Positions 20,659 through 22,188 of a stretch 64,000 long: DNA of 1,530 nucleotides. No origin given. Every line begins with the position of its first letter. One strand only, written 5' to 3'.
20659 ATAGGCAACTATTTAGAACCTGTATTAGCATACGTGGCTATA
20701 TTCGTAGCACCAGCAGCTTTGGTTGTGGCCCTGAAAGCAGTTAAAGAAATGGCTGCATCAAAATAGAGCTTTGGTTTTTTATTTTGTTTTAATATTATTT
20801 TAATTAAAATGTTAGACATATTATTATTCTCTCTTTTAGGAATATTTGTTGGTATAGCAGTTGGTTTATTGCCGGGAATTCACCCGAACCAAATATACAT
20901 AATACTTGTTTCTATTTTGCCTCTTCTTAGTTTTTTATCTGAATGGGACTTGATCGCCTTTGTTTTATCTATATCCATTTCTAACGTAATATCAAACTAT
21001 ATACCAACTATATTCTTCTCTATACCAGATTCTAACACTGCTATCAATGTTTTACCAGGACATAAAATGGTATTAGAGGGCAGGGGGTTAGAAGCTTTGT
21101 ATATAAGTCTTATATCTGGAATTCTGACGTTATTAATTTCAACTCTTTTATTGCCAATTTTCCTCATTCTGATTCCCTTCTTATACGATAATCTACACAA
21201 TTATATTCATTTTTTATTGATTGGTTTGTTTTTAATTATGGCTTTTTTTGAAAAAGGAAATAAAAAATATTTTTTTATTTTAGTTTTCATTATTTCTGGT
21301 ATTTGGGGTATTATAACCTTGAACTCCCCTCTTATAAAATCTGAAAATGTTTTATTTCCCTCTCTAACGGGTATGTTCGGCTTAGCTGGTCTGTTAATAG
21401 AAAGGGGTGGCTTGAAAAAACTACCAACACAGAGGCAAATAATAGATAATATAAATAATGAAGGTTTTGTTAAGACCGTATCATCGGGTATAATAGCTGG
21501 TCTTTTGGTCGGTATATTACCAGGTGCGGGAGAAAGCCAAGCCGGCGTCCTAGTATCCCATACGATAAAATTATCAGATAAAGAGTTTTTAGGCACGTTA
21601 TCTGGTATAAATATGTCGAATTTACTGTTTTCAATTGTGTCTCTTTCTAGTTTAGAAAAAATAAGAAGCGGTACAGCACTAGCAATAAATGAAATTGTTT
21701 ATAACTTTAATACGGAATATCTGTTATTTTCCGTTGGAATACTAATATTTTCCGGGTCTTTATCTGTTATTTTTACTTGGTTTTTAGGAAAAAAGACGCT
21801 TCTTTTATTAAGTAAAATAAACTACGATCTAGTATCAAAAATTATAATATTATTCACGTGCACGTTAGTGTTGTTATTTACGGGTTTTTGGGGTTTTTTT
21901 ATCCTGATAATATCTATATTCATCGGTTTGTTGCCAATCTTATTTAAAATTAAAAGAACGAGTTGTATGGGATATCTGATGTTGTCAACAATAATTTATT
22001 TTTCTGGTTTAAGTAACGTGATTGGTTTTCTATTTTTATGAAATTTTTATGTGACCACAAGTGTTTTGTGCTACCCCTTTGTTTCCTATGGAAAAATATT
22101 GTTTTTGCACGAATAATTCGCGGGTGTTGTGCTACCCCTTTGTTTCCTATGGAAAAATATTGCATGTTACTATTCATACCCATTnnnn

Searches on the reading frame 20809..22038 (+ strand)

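Call 83: search_protein_families(library=pfam, proteins=[window:20809-22038:+], max_evalue=0.0001)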
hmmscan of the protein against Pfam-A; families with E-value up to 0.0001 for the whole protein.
window:20809-22038:+ (410 aa): 1 family
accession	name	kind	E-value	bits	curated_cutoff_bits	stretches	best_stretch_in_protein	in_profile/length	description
PF01970.21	TctA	-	2.4e-46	158.6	28.9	1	5-387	1-422/423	Tripartite tricarboxylate transporter TctA family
